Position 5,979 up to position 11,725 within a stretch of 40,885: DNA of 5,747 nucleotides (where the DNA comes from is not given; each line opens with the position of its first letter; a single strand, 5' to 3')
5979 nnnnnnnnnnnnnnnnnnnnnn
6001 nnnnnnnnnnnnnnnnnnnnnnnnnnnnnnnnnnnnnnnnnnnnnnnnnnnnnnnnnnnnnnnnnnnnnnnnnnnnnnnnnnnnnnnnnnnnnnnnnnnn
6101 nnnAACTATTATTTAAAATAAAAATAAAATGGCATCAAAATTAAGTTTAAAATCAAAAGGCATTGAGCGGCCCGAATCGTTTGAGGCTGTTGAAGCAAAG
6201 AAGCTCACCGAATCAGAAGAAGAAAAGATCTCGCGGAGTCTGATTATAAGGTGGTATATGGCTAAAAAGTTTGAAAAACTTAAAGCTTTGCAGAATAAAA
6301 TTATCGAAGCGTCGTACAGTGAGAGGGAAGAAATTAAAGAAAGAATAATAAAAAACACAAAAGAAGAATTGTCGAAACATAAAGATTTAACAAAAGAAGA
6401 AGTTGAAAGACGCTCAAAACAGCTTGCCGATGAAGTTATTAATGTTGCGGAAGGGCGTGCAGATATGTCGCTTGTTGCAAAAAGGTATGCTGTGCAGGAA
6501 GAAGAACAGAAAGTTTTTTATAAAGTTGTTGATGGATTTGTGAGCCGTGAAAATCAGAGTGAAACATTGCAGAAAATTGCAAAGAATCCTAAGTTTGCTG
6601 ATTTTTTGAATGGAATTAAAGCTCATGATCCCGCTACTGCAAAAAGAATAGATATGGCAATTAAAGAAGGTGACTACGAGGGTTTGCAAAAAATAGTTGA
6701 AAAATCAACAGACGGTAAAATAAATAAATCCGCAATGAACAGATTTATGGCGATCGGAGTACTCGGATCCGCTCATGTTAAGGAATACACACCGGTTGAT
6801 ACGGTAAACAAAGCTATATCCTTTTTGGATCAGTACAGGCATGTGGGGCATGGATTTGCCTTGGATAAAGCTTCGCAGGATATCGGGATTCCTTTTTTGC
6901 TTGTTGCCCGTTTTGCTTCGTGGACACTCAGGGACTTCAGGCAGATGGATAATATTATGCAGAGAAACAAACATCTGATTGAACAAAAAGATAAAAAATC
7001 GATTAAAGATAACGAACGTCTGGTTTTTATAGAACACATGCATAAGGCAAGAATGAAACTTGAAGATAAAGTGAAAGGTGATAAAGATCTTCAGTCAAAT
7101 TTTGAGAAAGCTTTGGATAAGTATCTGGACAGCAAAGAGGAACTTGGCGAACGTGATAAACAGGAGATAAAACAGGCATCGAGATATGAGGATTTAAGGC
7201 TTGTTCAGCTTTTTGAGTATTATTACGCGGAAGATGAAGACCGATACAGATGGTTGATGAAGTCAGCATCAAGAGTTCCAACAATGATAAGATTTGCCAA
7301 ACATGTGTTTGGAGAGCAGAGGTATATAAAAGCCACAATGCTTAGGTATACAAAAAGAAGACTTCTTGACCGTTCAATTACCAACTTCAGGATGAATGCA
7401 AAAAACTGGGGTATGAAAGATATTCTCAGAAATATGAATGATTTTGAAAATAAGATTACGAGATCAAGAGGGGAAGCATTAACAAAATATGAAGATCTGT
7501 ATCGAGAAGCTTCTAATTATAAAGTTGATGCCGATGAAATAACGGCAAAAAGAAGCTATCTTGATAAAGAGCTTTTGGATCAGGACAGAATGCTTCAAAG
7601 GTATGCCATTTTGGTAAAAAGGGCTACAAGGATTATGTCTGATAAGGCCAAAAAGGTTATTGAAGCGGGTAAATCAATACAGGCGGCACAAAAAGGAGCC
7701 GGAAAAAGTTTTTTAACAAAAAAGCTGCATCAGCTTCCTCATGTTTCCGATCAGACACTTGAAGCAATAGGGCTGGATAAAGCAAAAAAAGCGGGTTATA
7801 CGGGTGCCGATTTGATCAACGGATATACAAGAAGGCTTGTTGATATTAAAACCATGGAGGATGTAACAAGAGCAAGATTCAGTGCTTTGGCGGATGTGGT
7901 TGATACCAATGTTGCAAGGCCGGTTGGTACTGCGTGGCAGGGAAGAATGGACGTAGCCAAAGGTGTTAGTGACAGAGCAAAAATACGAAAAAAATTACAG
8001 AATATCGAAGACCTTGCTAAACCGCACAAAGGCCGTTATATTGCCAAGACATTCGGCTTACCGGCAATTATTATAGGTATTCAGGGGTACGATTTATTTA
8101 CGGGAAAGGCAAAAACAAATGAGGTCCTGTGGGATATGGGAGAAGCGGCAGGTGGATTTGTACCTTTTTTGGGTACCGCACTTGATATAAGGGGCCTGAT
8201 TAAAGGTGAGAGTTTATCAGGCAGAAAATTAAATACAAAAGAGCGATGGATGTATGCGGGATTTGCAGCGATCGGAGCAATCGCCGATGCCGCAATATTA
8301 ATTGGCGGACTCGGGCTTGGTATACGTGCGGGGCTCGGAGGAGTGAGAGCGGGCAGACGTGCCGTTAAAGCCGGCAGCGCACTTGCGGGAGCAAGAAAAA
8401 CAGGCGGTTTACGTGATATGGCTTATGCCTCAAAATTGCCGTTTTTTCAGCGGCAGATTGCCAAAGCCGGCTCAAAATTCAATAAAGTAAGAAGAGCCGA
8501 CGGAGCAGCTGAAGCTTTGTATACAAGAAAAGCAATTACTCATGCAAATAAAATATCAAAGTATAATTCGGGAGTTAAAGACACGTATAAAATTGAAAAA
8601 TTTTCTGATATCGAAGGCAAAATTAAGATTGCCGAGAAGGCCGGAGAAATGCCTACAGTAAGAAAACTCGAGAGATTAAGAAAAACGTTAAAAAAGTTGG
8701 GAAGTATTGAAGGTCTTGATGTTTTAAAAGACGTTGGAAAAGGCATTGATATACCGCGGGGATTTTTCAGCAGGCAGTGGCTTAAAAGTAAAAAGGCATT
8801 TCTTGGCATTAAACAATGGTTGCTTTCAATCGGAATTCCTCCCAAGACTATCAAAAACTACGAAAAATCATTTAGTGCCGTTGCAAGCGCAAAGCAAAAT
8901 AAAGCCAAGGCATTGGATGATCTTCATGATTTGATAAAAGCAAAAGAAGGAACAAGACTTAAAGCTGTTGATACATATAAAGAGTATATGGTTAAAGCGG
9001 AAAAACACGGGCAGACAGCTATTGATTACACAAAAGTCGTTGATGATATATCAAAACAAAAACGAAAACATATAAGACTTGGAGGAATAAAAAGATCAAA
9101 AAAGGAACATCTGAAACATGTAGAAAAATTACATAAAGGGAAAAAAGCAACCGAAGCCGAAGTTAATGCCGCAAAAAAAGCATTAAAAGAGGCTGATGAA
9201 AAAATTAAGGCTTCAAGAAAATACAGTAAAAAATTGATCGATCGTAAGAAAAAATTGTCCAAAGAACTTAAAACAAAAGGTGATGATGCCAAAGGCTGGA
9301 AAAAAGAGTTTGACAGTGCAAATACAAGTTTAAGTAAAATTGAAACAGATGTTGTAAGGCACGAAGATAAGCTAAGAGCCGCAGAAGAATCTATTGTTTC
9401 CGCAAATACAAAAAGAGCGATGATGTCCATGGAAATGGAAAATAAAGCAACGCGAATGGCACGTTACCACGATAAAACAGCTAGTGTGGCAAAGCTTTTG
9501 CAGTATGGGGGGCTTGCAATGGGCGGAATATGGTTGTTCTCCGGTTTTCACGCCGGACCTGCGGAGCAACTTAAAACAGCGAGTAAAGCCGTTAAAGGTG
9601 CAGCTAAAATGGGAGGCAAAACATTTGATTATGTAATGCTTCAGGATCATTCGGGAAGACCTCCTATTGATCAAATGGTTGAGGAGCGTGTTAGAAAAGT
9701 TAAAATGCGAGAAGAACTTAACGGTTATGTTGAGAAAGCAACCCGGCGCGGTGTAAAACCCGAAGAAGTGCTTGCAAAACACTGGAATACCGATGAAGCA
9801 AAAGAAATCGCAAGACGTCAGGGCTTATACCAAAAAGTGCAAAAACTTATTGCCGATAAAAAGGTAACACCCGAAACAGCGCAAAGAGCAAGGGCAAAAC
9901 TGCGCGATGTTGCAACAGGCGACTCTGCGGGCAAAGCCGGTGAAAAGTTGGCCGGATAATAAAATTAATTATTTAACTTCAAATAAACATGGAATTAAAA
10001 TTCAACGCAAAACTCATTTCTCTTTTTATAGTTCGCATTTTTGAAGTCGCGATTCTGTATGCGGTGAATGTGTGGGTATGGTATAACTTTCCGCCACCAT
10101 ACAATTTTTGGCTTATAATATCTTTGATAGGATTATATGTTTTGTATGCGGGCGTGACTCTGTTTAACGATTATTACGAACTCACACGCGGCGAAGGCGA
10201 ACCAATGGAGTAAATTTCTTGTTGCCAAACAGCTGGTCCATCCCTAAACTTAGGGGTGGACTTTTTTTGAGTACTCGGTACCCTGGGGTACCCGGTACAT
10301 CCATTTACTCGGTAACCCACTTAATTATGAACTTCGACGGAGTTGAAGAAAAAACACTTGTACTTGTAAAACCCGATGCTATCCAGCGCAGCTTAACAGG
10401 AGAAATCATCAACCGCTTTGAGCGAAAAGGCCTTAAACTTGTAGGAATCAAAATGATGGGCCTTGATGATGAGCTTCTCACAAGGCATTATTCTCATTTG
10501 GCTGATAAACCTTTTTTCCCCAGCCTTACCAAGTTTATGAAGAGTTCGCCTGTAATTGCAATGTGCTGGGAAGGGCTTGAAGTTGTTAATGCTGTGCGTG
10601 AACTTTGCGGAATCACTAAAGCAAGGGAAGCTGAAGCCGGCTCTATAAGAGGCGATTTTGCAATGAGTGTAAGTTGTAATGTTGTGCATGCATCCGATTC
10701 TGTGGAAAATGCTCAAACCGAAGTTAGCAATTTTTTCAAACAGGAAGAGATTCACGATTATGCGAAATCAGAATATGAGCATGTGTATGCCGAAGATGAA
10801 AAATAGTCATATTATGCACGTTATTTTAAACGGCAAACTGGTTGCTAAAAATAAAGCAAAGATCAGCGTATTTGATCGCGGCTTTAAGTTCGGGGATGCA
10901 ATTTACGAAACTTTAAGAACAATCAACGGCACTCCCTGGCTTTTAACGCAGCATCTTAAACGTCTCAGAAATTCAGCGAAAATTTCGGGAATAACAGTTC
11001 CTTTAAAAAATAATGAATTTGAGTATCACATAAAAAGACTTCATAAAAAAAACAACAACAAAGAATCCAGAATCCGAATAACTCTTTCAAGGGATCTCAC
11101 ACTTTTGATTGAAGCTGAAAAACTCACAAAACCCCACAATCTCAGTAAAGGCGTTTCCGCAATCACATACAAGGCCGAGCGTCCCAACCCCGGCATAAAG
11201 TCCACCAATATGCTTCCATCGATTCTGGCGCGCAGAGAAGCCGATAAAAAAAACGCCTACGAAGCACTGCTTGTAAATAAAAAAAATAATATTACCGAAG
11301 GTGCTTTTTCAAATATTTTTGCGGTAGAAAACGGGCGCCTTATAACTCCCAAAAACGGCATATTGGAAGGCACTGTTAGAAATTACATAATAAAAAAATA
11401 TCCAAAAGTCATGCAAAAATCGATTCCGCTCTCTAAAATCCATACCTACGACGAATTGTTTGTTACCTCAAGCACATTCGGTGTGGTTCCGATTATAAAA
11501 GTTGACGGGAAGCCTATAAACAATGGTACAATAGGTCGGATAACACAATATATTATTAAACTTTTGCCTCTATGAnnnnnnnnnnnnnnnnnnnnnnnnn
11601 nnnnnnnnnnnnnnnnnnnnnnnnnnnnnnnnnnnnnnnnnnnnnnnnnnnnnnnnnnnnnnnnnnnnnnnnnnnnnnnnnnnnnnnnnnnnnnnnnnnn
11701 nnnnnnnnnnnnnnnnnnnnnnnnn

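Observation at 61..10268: Ten-kilobase, five-gene operon of giant domain-less coiled-coil proteins (best candidate for a novel system)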

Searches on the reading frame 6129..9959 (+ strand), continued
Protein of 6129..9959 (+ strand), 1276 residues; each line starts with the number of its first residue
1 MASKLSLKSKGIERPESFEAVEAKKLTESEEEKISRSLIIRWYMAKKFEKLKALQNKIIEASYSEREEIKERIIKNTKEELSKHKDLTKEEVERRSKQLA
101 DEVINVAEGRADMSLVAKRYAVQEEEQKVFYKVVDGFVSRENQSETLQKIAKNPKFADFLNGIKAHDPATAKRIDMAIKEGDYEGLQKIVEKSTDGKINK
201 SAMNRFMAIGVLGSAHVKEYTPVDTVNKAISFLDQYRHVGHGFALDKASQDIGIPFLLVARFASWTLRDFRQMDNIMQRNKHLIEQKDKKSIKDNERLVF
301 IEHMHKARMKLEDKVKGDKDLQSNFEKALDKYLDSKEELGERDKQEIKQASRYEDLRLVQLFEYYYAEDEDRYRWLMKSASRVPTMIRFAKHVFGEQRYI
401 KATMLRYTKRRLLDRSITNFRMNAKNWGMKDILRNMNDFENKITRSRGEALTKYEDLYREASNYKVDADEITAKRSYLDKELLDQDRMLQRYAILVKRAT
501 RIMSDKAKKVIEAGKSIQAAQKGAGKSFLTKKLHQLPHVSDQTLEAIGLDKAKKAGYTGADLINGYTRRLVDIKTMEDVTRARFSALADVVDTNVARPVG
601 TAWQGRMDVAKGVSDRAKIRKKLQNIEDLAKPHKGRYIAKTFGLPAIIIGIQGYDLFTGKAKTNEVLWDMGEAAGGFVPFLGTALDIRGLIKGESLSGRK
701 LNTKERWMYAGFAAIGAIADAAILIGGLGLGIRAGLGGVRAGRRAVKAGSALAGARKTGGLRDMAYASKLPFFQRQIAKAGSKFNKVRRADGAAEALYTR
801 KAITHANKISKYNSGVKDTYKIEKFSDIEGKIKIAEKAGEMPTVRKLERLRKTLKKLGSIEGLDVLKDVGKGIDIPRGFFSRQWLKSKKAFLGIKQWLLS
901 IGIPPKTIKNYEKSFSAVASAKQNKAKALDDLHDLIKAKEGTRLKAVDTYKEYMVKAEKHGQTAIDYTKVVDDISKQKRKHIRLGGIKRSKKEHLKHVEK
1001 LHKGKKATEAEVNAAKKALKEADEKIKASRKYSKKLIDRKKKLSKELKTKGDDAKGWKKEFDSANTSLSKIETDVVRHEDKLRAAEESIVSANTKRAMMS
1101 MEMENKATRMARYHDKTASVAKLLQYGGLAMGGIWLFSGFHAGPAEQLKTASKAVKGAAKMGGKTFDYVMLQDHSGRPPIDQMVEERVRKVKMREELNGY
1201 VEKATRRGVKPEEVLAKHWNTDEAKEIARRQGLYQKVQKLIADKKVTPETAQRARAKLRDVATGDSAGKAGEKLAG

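Call 96: find_encoding_contigs(protein=P0015, flank=10000, max_places=2)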
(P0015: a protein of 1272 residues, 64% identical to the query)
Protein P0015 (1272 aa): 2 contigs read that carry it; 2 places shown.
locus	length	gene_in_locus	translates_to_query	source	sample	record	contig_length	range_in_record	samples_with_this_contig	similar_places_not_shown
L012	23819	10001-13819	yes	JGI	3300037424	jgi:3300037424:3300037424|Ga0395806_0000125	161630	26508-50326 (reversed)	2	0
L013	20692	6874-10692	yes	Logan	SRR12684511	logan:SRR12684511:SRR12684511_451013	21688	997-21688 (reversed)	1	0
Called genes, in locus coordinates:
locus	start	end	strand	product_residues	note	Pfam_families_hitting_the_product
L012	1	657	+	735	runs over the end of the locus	PF03717:PBP_dimer (weak), PF00905:Transpeptidase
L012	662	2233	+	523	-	PF00704:Glyco_hydro_18, PF00395:SLH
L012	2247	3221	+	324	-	-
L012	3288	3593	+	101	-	-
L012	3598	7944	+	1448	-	-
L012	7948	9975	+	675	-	-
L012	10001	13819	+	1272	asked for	-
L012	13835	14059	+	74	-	-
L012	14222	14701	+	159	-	PF00334:NDK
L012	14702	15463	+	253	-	PF01063:Aminotran_4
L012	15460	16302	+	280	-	PF00809:Pterin_bind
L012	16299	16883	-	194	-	-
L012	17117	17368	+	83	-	PF01242:PTPS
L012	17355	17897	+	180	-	PF01928:CYTH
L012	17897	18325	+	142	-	PF01288:HPPK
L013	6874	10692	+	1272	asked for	-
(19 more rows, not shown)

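Call 102: search_protein_families(library=pfam, alignment_id=A9, max_evalue=0.01)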
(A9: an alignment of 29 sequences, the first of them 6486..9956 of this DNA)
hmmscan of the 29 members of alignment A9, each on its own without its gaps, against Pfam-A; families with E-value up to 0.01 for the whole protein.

A. member 1, window:6486-9956:+ (1157 aa): 1 family
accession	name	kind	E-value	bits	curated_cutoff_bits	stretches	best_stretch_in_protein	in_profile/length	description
PF14449.11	PT-TG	-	0.0098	16.3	23.5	0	553-614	6-58/68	Pre-toxin TG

B. families by the number of members that match (of 29 scanned): 4 families
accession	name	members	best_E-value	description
PF14449.11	PT-TG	11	5e-06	Pre-toxin TG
PF22357.2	AF1548-like_C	1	0.0011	AF1548-like, C-terminal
PF08651.15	DASH_Duo1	1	0.006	DASH complex subunit Duo1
PF22053.2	DUF6938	1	0.0062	Domain of unknown function (DUF6938)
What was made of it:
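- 8046..8408 (+): P4 aa 640-760: conserved hydrophobic core containing a divergent PT-TG domain. The Pfam match is aa 672-733 (nt 8142-8327). A Gly-zipper-like stretch follows. 11 of 29 family members hit PT-TG, best E 5e-6 (call 102).
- On PT-TG domain (Pfam PF14449): However, 11 of 29 family members match at E <= 0.01, best 5e-6 (call 102).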

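Call 106: predict_structure(alignment_id=A9)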
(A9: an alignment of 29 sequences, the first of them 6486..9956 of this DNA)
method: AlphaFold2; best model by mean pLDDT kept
length: 1157 residues; sequences in the alignment: 29
mean_pLDDT: 69.5   pTM: 0.47
mean pLDDT of the five models: 69.5, 68.6, 63.0, 62.1, 58.5
residues with pLDDT >= 90: 61; 70-90: 622; 50-70: 298; < 50: 176
segments of 3 or more residues with pLDDT < 50: 96-100, 102-105, 316-322, 508-515, 603-669, 991-1047, 1133-1157
pLDDT, mean of each block of 10 residues (from residue 1): 72 76 74 70 74 80 81 74 72 55 49 61 77 84 84 86 84 81 89 83 78 75 80 82 73 54 58 56 76 81 74 53 56 78 77 65 85 84 82 84 81 80 86 83 83 84 85 84 75 62 50 49 57 62 64 62 70 71 69 63 42 29 30 32 33 34 39 60 73 78 77 83 80 69 57 62 64 65 65 71 83 86 86 90 92 88 85 83 78 81 90 93 93 92 91 86 83 69 57 40 30 33 34 34 44 54 66 73 75 81 78 81 74 48 42 39
secondary structure, 60 per line:
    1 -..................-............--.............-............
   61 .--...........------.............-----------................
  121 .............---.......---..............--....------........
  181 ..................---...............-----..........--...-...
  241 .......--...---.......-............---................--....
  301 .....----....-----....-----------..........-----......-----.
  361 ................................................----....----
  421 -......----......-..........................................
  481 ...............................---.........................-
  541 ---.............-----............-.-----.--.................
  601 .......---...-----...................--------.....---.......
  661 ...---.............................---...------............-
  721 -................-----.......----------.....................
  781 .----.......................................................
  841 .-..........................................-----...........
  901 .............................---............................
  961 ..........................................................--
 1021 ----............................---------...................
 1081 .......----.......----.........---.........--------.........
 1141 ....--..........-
elements in order (helices of 4 or more, strands of 3 or more residues): H2-19 H21-32 H35-47 H49-61 H64-74 H81-93 H105-133 H137-143 H148-160 H163-166 H173-198 H202-216 H222-231 H239-247 H256-262 H264-275 H279-294 H297-305 H310-313 H319-322 H334-343 H349-354 H360-408 H422-427 H432-437 H440-511 H515-539 H544-556 H562-573 H584-607 H619-637 H646-650 H654-663 H667-695 H708-719 H722-737 H743-749 H760-781 H786-841 H843-884 H890-929 H933-1018 H1025-1052 H1062-1087 H1092-1098 H1103-1111 H1115-1123 H1132-1144 H1147-1156
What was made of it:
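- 6129..9959 (+): P4: 1276-aa all-helical protein, net +91, no Cys. The most conserved of the three large proteins. AF2 of aa 120-1276 gives pLDDT 69.5, all helix (call 106).
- On Coiled-coil-rich cytoskeletal proteins (intermediate-filament-like): AF2 of P4 shows long helices only at aa 479-527, 559-630 and 905-1137 (call 106).
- P4 is all-helical, with four long helices at aa 905-1137 (pLDDT 85-93) and a globular helical N-domain (call 106).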

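Call 108: fold_search(model_id=the predicted structure, library=pdb)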
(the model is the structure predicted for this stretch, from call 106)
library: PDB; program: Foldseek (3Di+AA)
matches with E <= 10: 234; with E <= 0.001: 0
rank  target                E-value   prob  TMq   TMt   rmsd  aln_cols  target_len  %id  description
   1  8glv_Do               2.5e-01  0.21  0.07  0.06  60.5       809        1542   12  96-nm repeat unit of doublet microtubules from Chlamydomonas reinhardtii flagella (released 2023-05-31)
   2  6djl_C                4.0e-01  0.80  0.09  0.27  18.1       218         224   12  Crystal structure of the Rab11 GEF SH3BP5 bound to nucleotide free Rab11A (released 2018-09-26)
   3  6ujp                  6.3e-01  0.06  0.07  0.07  42.7      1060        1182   11  P-glycoprotein mutant-F979A and C952A-with BDE100 (released 2020-05-27)
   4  8zq4                  6.3e-01  0.04  0.06  0.06  38.9       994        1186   10  Structure of the Arabidopsis ABCB1 EQ mutant in the BL plus ATP bound state (released 2025-03-12)
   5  9e5c_1t               8.0e-01  0.08  0.05  0.05  66.4       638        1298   12  Cryo-EM structure of 96 nm repeat of microtubule doublet from T. brucei flagellum (released 2025-03-12)
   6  9gm7_A                8.3e-01  0.03  0.05  0.04  80.1      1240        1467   10  MukBEF in a nucleotide-bound state with open neck gate (monomer) (released 2025-03-26)
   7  7otg                  8.6e-01  0.04  0.07  0.07  50.6      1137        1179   10  Structure of ABCB1/P-glycoprotein in the presence of the CFTR potentiator ivacaftor (released 2021-12-08)
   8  9nfk                  8.9e-01  0.05  0.06  0.07  40.2       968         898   10  Tuna P-glycoprotein Apo Conformation 3 (released 2025-06-04)
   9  8iyj_D1               9.3e-01  0.33  0.08  0.20  49.6       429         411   14  Cryo-EM structure of the 48-nm repeat doublet microtubule from mouse sperm (released 2023-07-05)
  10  8iyj_D2               1.1e+00  0.11  0.06  0.12  51.1       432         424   14  Cryo-EM structure of the 48-nm repeat doublet microtubule from mouse sperm (released 2023-07-05)
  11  5kpi_A                1.1e+00  0.04  0.07  0.07  49.5      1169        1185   10  Mouse native PGP (released 2016-11-30)
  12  9fqr_H9               1.1e+00  0.08  0.07  0.05  67.5       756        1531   11  96-nm repeat of axonemal doublet microtubules from bovine sperm (released 2025-03-26)
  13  9g3f_B                1.3e+00  0.23  0.09  0.19  21.7       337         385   10  Cryo-EM structure of SbmA in the inward-facing-wide conformation (released 2025-07-23)
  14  7wit                  1.3e+00  0.04  0.07  0.07  40.2       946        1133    9  Structure of SUR1 in complex with mitiglinide (released 2022-11-16)
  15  9jb7                  1.3e+00  0.04  0.07  0.06  46.0      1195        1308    9  Multidrug resistance-associated protein 2 in complex with SN-38G (released 2026-04-08)
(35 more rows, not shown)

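Call 110: fold_search(model_id=the predicted structure, library=viral)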
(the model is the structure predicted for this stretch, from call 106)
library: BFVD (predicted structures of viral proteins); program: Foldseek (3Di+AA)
matches with E <= 10: 308; with E <= 0.001: 0
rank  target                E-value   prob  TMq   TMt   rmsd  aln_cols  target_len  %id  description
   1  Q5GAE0                4.3e-03  0.63  0.08  0.08  56.6      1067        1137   10  Methyl-accepting transducer domain-containing protein [Grouper iridovirus]
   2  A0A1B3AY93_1          6.5e-03  0.38  0.08  0.07  59.2      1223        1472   13  Tape measure protein [Gordonia phage Bantam]
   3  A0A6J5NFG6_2          1.3e-02  0.18  0.06  0.06  48.6      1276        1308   13  Phage tail tape measure protein [uncultured Caudovirales phage]
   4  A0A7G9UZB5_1          1.9e-02  0.33  0.07  0.07  45.2       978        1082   12  Tape measure protein [Gordonia Phage Sephiroth]
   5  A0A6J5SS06            2.8e-02  0.20  0.07  0.08  56.8      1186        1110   12  Uncharacterized protein [uncultured Caudovirales phage]
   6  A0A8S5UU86            3.6e-02  0.18  0.08  0.08  47.1      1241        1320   14  Minor tail protein [Siphoviridae sp. ctGsX68]
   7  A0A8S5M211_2          5.9e-02  0.13  0.08  0.07  45.8      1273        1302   11  Minor tail protein [Siphoviridae sp. ctxjx4]
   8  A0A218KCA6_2          6.1e-02  0.12  0.07  0.07  40.3      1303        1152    8  Putative tail tape measure protein [Bacillus phage PBC2]
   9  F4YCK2                6.4e-02  0.11  0.06  0.07  55.0      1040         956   11  (no name in the UniProt tables at hand)
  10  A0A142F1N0            6.6e-02  0.25  0.11  0.10  43.5      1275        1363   11  Tail tape measure protein-like protein [Bacillus phage Mgbh1]
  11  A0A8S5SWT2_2          9.4e-02  0.12  0.07  0.06  52.7      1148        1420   11  Minor tail protein [Siphoviridae sp. ctZHD14]
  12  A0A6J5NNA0            1.0e-01  0.14  0.07  0.08  49.3      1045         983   11  Bacteriophage lambda, GpH, tail tape measure, C-terminal [uncultured Caudovirales phage]
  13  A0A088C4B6            1.3e-01  0.12  0.09  0.07  45.9      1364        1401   11  (no name in the UniProt tables at hand)
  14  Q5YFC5                1.6e-01  0.84  0.08  0.25  41.6       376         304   13  Uncharacterized protein [Singapore grouper iridovirus]
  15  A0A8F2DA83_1          1.6e-01  0.54  0.07  0.09  39.3       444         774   14  Tape measure protein [Gordonia phage VanLee]
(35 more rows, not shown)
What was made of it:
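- The top BFVD structural neighbours of the P4 model are tape-measure and minor tail proteins (call 110).
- Tried and rejected: BFVD gave tape-measure proteins at non-significant scores (call 110).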

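Call 111: search_dna_similar(query=window:6129-9959:+, collection=phages, mode=protein, max_evalue=0.01, max_rows=10)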
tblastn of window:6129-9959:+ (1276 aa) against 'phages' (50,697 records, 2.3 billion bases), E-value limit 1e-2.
No match.

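Call 113: search_dna_similar(query=window:6129-9959:+, collection=plasmids, mode=protein, max_evalue=0.01, max_rows=10)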
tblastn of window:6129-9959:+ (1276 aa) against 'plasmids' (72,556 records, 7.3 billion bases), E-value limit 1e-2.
No match.

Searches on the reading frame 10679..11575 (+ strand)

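Call 12: search_protein_families(library=pfam, proteins=[window:10679-11575:+], max_evalue=0.001)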
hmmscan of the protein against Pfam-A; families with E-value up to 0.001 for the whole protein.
window:10679-11575:+ (298 aa): 1 family
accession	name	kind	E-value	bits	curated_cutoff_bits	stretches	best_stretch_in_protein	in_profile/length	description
PF01063.24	Aminotran_4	-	1.5e-48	166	28.5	1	75-274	2-222/223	Amino-transferase class IV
